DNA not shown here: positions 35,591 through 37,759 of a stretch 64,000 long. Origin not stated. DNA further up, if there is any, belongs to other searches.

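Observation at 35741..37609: ExeA/GspA-like AAA+ ATPase fused through a TM helix to a peptidoglycan amidase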

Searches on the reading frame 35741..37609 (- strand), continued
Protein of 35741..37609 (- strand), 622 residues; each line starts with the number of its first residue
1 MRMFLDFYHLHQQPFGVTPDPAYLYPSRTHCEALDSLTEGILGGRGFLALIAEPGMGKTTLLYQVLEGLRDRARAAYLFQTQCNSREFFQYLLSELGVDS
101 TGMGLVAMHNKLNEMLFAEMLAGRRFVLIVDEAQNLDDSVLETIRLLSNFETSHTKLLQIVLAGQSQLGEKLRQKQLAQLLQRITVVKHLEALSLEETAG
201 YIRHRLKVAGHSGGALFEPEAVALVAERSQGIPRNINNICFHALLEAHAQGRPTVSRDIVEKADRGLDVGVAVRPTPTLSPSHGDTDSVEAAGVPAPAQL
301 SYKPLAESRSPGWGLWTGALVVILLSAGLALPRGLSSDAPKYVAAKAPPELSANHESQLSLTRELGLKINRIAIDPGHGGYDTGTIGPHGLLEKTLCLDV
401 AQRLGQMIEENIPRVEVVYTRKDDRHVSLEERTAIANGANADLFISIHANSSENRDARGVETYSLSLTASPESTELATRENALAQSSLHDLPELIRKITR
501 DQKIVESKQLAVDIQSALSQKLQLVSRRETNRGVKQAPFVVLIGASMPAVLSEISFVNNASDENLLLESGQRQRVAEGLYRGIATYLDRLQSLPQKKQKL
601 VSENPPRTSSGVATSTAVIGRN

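Call 34: search_protein_families(library=pfam, proteins=[P0150, P0156, P0165, P0168, P0187, P0145, P0135, P0138, P0132, P0128], max_evalue=0.001)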
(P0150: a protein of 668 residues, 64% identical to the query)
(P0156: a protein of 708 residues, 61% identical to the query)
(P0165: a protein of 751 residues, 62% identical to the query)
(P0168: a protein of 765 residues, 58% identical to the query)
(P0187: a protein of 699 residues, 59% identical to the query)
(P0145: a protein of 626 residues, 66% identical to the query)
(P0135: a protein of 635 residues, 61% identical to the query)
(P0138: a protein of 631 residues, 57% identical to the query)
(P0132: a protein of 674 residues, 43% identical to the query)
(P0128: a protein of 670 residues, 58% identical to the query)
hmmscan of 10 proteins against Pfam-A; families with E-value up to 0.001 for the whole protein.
P0150 (668 aa): 8 families
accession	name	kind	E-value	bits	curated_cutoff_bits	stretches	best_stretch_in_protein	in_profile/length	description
PF13401.12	AAA_22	-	6.3e-24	85.2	27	1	319-446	5-130/130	AAA domain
PF13191.12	AAA_16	-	2.2e-08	35.2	32.6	1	316-427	24-161/167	AAA ATPase domain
PF13245.12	AAA_19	-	2.8e-05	24.8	25.1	1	320-422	12-115/134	AAA domain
PF05729.18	NACHT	-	8.2e-05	22.9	26.7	1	323-482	4-166/167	NACHT domain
PF13604.12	AAA_30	-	9.2e-05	22.7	27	1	319-432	18-120/191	AAA domain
PF00931.28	NB-ARC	-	0.00018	21.3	23.5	1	319-407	18-109/248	NB-ARC domain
PF03205.20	MobB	-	0.00063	20.1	26.6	0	322-346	2-26/133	Molybdopterin guanine dinucleotide synthesis protein B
PF03796.21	DnaB_C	-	0.00083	19.2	27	0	313-416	14-118/255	DnaB-like helicase C terminal domain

P0156 (708 aa): 6 families
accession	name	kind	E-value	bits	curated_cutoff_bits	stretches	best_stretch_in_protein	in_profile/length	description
PF13401.12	AAA_22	-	3e-23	83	27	1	458-585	5-130/130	AAA domain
PF13191.12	AAA_16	-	2.4e-07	31.9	32.6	1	441-566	6-161/167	AAA ATPase domain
PF13245.12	AAA_19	-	2.8e-06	28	25.1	1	459-570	12-120/134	AAA domain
PF00931.28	NB-ARC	-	5.6e-05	23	23.5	1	457-546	17-109/248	NB-ARC domain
PF13604.12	AAA_30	-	6.4e-05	23.2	27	1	456-569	16-118/191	AAA domain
PF13173.12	AAA_14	-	0.00091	19.7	27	0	469-610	13-127/129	AAA domain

P0165 (751 aa): 8 families
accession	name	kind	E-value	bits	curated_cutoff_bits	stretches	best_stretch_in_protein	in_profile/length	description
PF13401.12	AAA_22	-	6.6e-23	81.9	27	1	402-528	5-129/130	AAA domain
PF13191.12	AAA_16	-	1e-09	39.5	32.6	1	399-510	24-161/167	AAA ATPase domain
PF13604.12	AAA_30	-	1.2e-06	28.8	27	1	401-515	17-120/191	AAA domain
PF13245.12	AAA_19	-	9.1e-06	26.3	25.1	1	403-513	12-119/134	AAA domain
PF00931.28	NB-ARC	-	1e-05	25.4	23.5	1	389-489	7-108/248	NB-ARC domain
PF03796.21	DnaB_C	-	2e-05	24.6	27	1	390-500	8-119/255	DnaB-like helicase C terminal domain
PF05729.18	NACHT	-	3.6e-05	24.1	26.7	1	406-565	4-166/167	NACHT domain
PF05621.17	TniB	-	0.00019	21.4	22.4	1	389-529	21-169/189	Bacterial TniB protein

P0168 (765 aa): 5 families
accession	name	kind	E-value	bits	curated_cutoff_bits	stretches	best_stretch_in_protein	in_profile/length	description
PF13401.12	AAA_22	-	1.4e-21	77.6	27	1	417-545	4-130/130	AAA domain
PF13191.12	AAA_16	-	1.3e-07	32.7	32.6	1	397-526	2-161/167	AAA ATPase domain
PF13245.12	AAA_19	-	1.2e-06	29.2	25.1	1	419-529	12-119/134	AAA domain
PF13604.12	AAA_30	-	0.00018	21.8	27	1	411-516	11-107/191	AAA domain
PF00931.28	NB-ARC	-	0.0002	21.2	23.5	1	417-507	17-110/248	NB-ARC domain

P0187 (699 aa): 4 families
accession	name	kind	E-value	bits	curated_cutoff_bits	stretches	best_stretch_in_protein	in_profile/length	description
PF13401.12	AAA_22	-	2.8e-22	79.9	27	1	385-512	5-130/130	AAA domain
PF13191.12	AAA_16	-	1.3e-07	32.7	32.6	1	370-493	8-161/167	AAA ATPase domain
PF13604.12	AAA_30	-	3.4e-06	27.4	27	1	385-511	18-130/191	AAA domain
PF13245.12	AAA_19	-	2.8e-05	24.8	25.1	1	386-493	12-116/134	AAA domain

P0145 (626 aa): 10 families
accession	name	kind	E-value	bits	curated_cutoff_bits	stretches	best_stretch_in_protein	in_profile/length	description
PF13401.12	AAA_22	-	1.8e-21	77.3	27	1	396-524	3-129/130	AAA domain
PF07238.19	PilZ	-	4.6e-11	43.4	22.5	1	19-112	4-100/102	PilZ domain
PF11154.13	DUF2934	-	4.1e-10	39.6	22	1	299-331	3-35/37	Protein of unknown function (DUF2934)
PF13191.12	AAA_16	-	1.3e-07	32.7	32.6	1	377-505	2-160/167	AAA ATPase domain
PF13245.12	AAA_19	-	4.6e-05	24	25.1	1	399-511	12-121/134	AAA domain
PF00931.28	NB-ARC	-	0.00021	21.1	23.5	1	395-486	15-109/248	NB-ARC domain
PF25199.1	nSTAND_NTPase5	-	0.00033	21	34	0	395-516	38-131/145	Novel STAND NTPase 5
PF03796.21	DnaB_C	-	0.00044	20.2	27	1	382-495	4-118/255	DnaB-like helicase C terminal domain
PF13173.12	AAA_14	-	0.00047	20.6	27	1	409-550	13-127/129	AAA domain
PF13604.12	AAA_30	-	0.00087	19.5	27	0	395-509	15-118/191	AAA domain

P0135 (635 aa): 7 families
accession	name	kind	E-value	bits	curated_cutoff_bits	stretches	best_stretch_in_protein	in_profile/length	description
PF13401.12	AAA_22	-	6.2e-22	78.7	27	1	212-340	3-129/130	AAA domain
PF07238.19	PilZ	-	9.3e-09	36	22.5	1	11-83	25-100/102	PilZ domain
PF13191.12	AAA_16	-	1.6e-07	32.4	32.6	1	194-321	3-160/167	AAA ATPase domain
PF13245.12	AAA_19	-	2.8e-05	24.7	25.1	1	215-320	12-115/134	AAA domain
PF01476.26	LysM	-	0.00023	21.5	20.9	0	568-616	2-43/43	LysM domain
PF04665.18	Pox_A32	-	0.00042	20.3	22.8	1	217-322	16-123/242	Poxvirus A32 protein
PF25199.1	nSTAND_NTPase5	-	0.00043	20.6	34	0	211-332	38-131/145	Novel STAND NTPase 5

P0138 (631 aa): 5 families
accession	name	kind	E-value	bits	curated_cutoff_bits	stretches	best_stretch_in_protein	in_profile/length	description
PF13401.12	AAA_22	-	1.3e-20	74.5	27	1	206-334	3-129/130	AAA domain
PF13191.12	AAA_16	-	1e-07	33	32.6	1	204-315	19-160/167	AAA ATPase domain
PF13245.12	AAA_19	-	5e-06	27.2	25.1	1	207-314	10-115/134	AAA domain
PF13604.12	AAA_30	-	1e-05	25.8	27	1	205-307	15-108/191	AAA domain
PF25199.1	nSTAND_NTPase5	-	0.00018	21.8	34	0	209-314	42-123/145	Novel STAND NTPase 5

P0132 (674 aa): 15 families
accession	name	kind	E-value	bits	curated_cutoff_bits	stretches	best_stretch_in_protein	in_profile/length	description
PF13401.12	AAA_22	-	4.6e-50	169.7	27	2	398-527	4-130/130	AAA domain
PF13191.12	AAA_16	-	9.4e-12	46.2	32.6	2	388-512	12-164/167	AAA ATPase domain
PF09848.15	SLFN-g3_helicase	-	6.3e-10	39.3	24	1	95-179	10-93/354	Schlafen group 3, DNA/RNA helicase domain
PF13604.12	AAA_30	-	1.3e-09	38.6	27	0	87-185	19-108/191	AAA domain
PF00004.35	AAA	-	1.2e-08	35.9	21.2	0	91-181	3-73/131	ATPase family associated with various cellular activities (AAA)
PF13245.12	AAA_19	-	1.9e-08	35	25.1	1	90-192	15-115/134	AAA domain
PF07728.20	AAA_5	-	3e-06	27.7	22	0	91-206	4-108/139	AAA domain (dynein-related subfamily)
PF04851.21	ResIII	-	4.3e-06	27.2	22.5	0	469-502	115-147/164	Type III restriction enzyme, res subunit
PF01637.24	ATPase_2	-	2.7e-05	24.5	33.2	0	401-495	22-124/225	ATPase domain predominantly from Archaea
PF20720.3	nSTAND3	-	6e-05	23.2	27.2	0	395-426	13-44/155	Novel STAND NTPase 3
PF24883.2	NPHP3_N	-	6.1e-05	23.7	24.8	0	400-469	23-96/164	Nephrocystin 3, N-terminal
PF13086.12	AAA_11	-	7e-05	23.2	27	0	396-511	14-116/257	AAA domain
PF03266.21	NTPase_1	-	0.00011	22.6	23.9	0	402-428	2-28/168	NTPase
PF05729.18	NACHT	-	0.00021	21.6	26.7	1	401-559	2-162/167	NACHT domain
PF13481.12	AAA_25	-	0.0004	20.5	27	0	391-417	25-51/195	AAA domain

P0128 (670 aa): 5 families
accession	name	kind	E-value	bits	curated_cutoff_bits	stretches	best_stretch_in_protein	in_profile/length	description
PF01520.23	Amidase_3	-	9e-35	120.7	27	1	471-654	1-173/174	N-acetylmuramoyl-L-alanine amidase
PF13401.12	AAA_22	-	4.3e-21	76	27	1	42-170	4-130/130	AAA domain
PF13191.12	AAA_16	-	1.1e-05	26.5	32.6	1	29-151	9-161/167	AAA ATPase domain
PF13245.12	AAA_19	-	0.0001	22.9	25.1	1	44-149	12-115/134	AAA domain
PF03796.21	DnaB_C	-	0.00021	21.2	27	1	26-141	3-119/255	DnaB-like helicase C terminal domain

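Call 37: find_related_loci(query=A4, collection=genome_contigs, flank=10000)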
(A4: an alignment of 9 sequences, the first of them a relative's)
Query A4 (622 aa) in genome_contigs; peptide patterns used: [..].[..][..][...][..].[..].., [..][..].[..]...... (x = any residue, [..] = any of these).
600 stretches matched a pattern (row limit reached: there are more); 488 encode a relative of the query (tblastn E <= 1e-3); the best 80 are kept; 80 distinct loci.
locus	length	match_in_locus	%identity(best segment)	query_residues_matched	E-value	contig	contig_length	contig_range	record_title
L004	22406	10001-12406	69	3-622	2e-145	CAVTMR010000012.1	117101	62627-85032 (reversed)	MAG: Candidatus Acidoferrales bacterium isolate MFD06298.bin.1.108 genome assembly, contig: contig_34822, whole genome s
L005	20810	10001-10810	65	336-604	9e-111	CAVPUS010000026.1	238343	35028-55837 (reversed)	MAG: uncultured Acidobacteriota bacterium isolate MFD10071.bin.1.48 genome assembly, contig: contig_43716, whole genome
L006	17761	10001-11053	53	3-331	1e-107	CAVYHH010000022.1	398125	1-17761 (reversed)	MAG: uncultured Acidobacteriota bacterium isolate MFD05377.bin.1.97 genome assembly, contig: contig_61288, whole genome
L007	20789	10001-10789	63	343-604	2e-99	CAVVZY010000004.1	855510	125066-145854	MAG: uncultured Acidobacteriota bacterium isolate MFD01872.bin.1.36 genome assembly, contig: contig_123876, whole genome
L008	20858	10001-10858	56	3-285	5e-92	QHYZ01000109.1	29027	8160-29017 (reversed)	MAG: Acidobacteria bacterium isolate gp2 AA104 14_0929_09_30cm_scaffold_541_curated, whole genome shotgun sequence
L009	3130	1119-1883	58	334-593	2e-93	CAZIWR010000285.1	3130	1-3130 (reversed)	MAG TPA_asm: uncultured Acidobacteriaceae bacterium isolate SRP119689_co1_211 genome assembly, contig: NODE_56311_length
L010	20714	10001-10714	59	356-593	2e-88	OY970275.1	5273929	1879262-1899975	MAG: uncultured Acidobacteriota bacterium isolate MFD03399.bin.c.2 genome assembly, chromosome: 1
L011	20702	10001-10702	59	360-593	5e-88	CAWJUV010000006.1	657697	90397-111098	MAG: uncultured Acidobacteriota bacterium isolate MFD09671.bin.1.154 genome assembly, contig: contig_40576, whole genome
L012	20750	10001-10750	58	345-593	5e-86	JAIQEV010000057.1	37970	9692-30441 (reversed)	MAG: Terriglobia bacterium isolate SRVP_26 SR-VP_26_10_2019_2_100cm_scaffold_1843, whole genome shotgun sequence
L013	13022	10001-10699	57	360-593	1e-79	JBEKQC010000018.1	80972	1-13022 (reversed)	MAG: Terriglobales bacterium isolate SPRUCE 479 SPRUCE_479_18, whole genome shotgun sequence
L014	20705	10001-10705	57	358-593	1e-77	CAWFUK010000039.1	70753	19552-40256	MAG: uncultured Acidobacteriaceae bacterium isolate MFD09567.bin.1.118 genome assembly, contig: contig_34822, whole geno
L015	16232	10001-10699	57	360-593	4e-77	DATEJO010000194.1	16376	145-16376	MAG TPA_asm: Candidatus Sulfotelmatobacter sp. isolate SMAG_U8866 k141_513221, whole genome shotgun sequence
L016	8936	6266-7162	45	295-590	3e-70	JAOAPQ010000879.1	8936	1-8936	MAG: Bryobacterales bacterium isolate RYN_18 scaffold_1014890, whole genome shotgun sequence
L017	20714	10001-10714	54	360-598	1e-69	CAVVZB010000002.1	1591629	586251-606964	MAG: Bryobacterales bacterium isolate MFD04580.bin.1.82 genome assembly, contig: contig_21803, whole genome shotgun sequ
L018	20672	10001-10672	53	360-584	1e-69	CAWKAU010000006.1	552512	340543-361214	MAG: uncultured Acidobacteriaceae bacterium isolate MFD04540.bin.2.29 genome assembly, contig: contig_17081, whole genom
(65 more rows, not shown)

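Call 43: find_encoding_contigs(protein=P0115, flank=10000, max_places=2)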
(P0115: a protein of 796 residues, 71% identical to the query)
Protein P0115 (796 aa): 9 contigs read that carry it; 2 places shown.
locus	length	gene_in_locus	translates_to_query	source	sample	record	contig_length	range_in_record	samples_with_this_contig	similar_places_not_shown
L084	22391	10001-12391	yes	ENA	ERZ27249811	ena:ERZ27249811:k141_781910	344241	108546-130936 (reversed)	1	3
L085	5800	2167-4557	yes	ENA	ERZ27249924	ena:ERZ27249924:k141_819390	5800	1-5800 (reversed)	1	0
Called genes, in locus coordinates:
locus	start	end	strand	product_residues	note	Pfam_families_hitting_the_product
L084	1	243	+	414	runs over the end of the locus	PF00871:Acetate_kinase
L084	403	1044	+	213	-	PF13386:DsbD_2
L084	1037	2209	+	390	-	PF12801:Fer4_5 (weak), PF12838:Fer4_7 (faint), PF13484:Fer4_16 (faint), PF12801:Fer4_5 (weak), PF13237:Fer4_10, PF13187:Fer4_9 (weak)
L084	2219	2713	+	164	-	-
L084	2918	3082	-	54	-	-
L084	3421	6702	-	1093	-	-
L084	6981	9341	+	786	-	PF00486:Trans_reg_C, PF13414:TPR_11 (faint), PF13428:TPR_14 (faint), PF14559:TPR_19 (faint), PF13432:TPR_16 (faint), PF00515:TPR_1 (faint), PF07719:TPR_2 (faint), PF13181:TPR_8 (faint), +5 more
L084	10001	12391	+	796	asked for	PF13191:AAA_16 (weak), PF13401:AAA_22, PF11741:AMIN, PF01520:Amidase_3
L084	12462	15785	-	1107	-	PF01704:UDPGP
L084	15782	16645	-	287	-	PF00483:NTP_transferase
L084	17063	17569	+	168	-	-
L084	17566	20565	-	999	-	PF00069:Pkinase, PF07714:PK_Tyr_Ser-Thr, PF00515:TPR_1 (weak), PF14559:TPR_19 (weak), PF13424:TPR_12, PF13432:TPR_16, PF00515:TPR_1, PF07719:TPR_2, +22 more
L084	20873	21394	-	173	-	-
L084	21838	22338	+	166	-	-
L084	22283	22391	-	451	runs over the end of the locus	-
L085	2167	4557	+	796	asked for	PF13191:AAA_16 (weak), PF13401:AAA_22, PF11741:AMIN, PF01520:Amidase_3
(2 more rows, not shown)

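Call 44: find_encoding_contigs(protein=P0027, flank=10000, max_places=2)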
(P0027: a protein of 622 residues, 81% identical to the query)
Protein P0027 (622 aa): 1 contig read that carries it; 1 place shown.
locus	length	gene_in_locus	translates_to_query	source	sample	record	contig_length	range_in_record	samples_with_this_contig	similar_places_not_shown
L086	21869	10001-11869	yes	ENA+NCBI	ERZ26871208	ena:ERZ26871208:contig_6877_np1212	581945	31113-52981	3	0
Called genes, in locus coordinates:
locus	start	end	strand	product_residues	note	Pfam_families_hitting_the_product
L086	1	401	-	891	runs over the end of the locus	PF02837:Glyco_hydro_2_N (weak), PF22666:Glyco_hydro_2_N2, PF00703:Glyco_hydro_2, PF02836:Glyco_hydro_2_C (weak), PF18368:Ig_GlcNase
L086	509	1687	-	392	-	PF08450:SGL (faint), PF10282:Lactonase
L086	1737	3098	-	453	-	PF07690:MFS_1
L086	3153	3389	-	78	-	PF00083:Sugar_tr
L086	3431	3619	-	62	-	-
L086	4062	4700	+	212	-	PF13454:NAD_binding_9 (faint), PF13738:Pyr_redox_3 (faint)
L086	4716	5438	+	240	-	PF07992:Pyr_redox_2 (faint), PF13738:Pyr_redox_3 (faint)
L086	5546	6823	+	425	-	PF01053:Cys_Met_Meta_PP, PF00155:Aminotran_1_2 (weak), PF01041:DegT_DnrJ_EryC1, PF00266:Aminotran_5 (weak)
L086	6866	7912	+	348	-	PF04204:HTS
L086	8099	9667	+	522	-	PF00501:AMP-binding, PF13193:AMP-binding_C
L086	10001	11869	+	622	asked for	PF13191:AAA_16 (weak), PF13401:AAA_22, PF01520:Amidase_3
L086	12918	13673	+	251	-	PF00072:Response_reg, PF00486:Trans_reg_C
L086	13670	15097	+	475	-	PF00672:HAMP, PF00512:HisKA, PF02518:HATPase_c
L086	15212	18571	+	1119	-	PF13620:CarboxypepD_reg, PF13715:CarbopepD_reg_2 (weak), PF25183:OMP_b-brl_4, PF00593:TonB_dep_Rec_b-barrel (weak)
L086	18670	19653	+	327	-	PF00149:Metallophos (weak)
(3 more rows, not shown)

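Call 45: find_encoding_contigs(protein=P0084, flank=10000, max_places=2)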
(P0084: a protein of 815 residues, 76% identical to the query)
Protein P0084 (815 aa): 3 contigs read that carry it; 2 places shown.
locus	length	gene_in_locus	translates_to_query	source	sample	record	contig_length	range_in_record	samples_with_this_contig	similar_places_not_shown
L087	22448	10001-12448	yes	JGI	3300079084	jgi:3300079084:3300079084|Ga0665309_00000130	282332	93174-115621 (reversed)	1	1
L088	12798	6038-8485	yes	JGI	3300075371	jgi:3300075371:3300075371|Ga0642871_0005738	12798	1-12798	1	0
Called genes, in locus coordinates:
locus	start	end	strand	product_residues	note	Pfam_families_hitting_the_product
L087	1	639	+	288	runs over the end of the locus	-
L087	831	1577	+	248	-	PF08241:Methyltransf_11, PF13649:Methyltransf_25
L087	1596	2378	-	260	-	PF01128:IspD (weak), PF12804:NTP_transf_3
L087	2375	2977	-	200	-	PF07722:Peptidase_C26, PF00117:GATase, PF07722:Peptidase_C26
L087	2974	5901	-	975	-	PF01583:APS_kinase, PF13238:AAA_18 (weak), PF13671:AAA_33 (weak), PF01326:PPDK_N, PF00391:PEP-utilizers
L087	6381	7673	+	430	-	PF13414:TPR_11 (faint), PF13428:TPR_14 (faint), PF23914:TPR_CcmH_CycH (faint), PF07719:TPR_2 (faint), PF13432:TPR_16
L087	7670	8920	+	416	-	PF04932:Wzy_C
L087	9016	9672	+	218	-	PF00072:Response_reg, PF13384:HTH_23 (faint), PF00196:GerE, PF08281:Sigma70_r4_2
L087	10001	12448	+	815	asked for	PF13191:AAA_16 (weak), PF13401:AAA_22, PF11741:AMIN, PF01520:Amidase_3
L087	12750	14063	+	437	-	PF00067:p450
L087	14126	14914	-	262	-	PF22624:AASDHPPT_N (weak), PF01648:ACPS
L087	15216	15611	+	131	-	-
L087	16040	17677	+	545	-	PF00128:Alpha-amylase, PF16657:Malt_amylase_C, PF23915:SusG_C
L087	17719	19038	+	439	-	-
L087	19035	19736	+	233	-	PF05552:MS_channel_1st_1 (weak)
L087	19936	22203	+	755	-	PF00982:Glyco_transf_20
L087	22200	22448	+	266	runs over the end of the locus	PF02358:Trehalose_PPase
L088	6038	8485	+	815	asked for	PF13191:AAA_16 (weak), PF13401:AAA_22, PF11741:AMIN, PF01520:Amidase_3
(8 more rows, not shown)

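Call 50: list_cluster_members(proteins=[P0121, P0123, P0124, P0125, P0126, P0127, P0128, P0148, P0160, P0197])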
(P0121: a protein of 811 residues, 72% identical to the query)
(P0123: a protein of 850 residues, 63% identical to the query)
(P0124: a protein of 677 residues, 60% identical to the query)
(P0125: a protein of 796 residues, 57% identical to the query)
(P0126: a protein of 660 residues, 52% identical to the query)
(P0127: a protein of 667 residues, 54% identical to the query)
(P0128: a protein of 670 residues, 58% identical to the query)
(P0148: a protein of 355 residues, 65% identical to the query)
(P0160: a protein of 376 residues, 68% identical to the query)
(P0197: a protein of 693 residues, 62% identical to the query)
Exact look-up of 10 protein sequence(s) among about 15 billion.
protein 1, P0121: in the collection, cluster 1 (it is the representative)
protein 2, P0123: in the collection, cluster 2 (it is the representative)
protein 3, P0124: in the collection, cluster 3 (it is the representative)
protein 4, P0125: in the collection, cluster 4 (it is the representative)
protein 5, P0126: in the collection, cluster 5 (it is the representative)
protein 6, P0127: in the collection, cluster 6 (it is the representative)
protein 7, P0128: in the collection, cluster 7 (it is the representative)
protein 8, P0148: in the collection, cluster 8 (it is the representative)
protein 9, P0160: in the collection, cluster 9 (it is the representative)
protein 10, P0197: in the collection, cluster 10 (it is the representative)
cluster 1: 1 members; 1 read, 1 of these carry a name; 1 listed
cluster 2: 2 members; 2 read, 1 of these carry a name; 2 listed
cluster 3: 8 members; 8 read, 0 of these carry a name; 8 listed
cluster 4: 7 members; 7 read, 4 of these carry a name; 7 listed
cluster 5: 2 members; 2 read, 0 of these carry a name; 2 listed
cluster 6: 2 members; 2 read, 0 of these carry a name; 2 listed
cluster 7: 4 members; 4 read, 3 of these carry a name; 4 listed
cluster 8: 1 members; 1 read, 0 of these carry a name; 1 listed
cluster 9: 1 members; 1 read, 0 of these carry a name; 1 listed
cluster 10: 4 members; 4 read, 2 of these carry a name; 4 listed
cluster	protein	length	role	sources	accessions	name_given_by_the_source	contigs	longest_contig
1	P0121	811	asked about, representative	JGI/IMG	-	N-acetylmuramoyl-L-alanine amidase/type II secretory pathway predicted ATPase ExeA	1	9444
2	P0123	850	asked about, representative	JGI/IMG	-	N-acetylmuramoyl-L-alanine amidase/type II secretory pathway predicted ATPase ExeA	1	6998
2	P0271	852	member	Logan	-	-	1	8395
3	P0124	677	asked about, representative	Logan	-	-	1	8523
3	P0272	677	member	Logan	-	-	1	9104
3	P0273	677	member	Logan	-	-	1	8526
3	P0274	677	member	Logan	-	-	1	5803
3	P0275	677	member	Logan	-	-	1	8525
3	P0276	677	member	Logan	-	-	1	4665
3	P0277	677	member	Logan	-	-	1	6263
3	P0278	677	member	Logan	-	-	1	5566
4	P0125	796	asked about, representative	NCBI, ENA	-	-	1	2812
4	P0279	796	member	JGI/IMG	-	N-acetylmuramoyl-L-alanine amidase/type II secretory pathway predicted ATPase ExeA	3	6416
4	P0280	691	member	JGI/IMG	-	N-acetylmuramoyl-L-alanine amidase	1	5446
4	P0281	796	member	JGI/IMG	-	N-acetylmuramoyl-L-alanine amidase/type II secretory pathway predicted ATPase ExeA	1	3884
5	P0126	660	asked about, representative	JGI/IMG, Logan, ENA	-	-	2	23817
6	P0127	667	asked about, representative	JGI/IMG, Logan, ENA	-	-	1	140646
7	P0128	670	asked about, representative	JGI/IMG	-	type II secretory pathway predicted ATPase ExeA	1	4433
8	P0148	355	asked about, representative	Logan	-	-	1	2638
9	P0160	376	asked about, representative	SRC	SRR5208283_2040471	-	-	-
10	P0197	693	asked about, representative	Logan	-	-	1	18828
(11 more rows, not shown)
